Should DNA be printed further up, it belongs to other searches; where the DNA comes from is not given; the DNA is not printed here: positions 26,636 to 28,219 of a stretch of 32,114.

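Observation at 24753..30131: YcaO operon with an orphan C39 peptidase, two small ORFan proteins and a co-transcribed MetRS: candidate undescribed peptide or protein amide-modification system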

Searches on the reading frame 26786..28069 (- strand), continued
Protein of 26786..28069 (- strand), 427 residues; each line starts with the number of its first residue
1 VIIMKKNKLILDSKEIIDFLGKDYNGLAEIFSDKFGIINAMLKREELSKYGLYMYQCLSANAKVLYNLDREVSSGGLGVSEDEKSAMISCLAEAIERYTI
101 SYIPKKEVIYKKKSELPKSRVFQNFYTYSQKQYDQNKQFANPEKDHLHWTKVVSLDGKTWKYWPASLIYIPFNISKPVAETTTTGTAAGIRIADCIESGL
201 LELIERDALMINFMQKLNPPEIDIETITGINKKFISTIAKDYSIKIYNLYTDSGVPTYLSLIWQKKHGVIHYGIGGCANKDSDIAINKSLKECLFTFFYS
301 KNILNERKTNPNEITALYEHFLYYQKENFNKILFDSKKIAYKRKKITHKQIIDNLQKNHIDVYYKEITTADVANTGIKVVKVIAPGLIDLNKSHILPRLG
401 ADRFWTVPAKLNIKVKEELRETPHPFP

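Call 94: search_protein_families(library=ncbifam, proteins=[L005:12150-12776:+], max_evalue=0.0001)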
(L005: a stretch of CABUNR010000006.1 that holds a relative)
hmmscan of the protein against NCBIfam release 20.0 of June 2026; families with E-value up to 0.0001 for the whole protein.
L005:12150-12776:+ (208 aa): 13 families
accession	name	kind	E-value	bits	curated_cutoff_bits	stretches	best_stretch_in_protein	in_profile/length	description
TIGR00693.1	thiE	equivalog_domain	1.4e-58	197.4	145.1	1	5-198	1-196/197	thiamine phosphate synthase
NF002727.0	PRK02615.1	equivalog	2.8e-54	184.2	335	1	4-205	149-346/349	thiamine phosphate synthase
NF000736.0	PRK00043.2-3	equivalog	1.1e-38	132.7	227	1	14-200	10-202/207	thiamine phosphate synthase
NF007070.0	PRK09517.1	equivalog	3e-32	111.8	761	1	1-202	1-213/755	multifunctional thiamine-phosphate pyrophosphorylase/synthase/phosphomethylpyrimidine kinase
NF000740.0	PRK00043.3-4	equivalog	2.5e-30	105.5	202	1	2-199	5-210/218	thiamine phosphate synthase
NF005819.0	PRK07695.1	equivalog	9.1e-26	90.8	251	1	28-204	24-198/205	thiazole tautomerase TenI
NF000741.0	PRK00043.3-5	equivalog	1.6e-23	83.5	350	1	2-199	6-210/217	thiamine phosphate synthase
NF000738.0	PRK00043.3-1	equivalog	1.3e-21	77.2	445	1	19-191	21-203/221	thiamine phosphate synthase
NF006530.0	PRK08999.1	equivalog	2.3e-19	69.6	245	1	7-187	134-313/315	Nudix family hydrolase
NF002904.0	PRK03512.1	equivalog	1.3e-15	57.5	231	1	26-204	27-207/211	thiamine phosphate synthase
NF000734.0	PRK00043.1-5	equivalog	1.8e-15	57.1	252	1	21-190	13-184/201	thiamine phosphate synthase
NF008933.0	PRK12290.1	equivalog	7.6e-12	44.8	516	1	30-193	229-402/438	thiamine phosphate synthase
NF005080.0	PRK06512.1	equivalog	1.2e-07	31.6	218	1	21-174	29-183/222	thiamine phosphate synthase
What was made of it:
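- thiE passes the housekeeping ThiE cut-off and may be a bystander (call 94).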
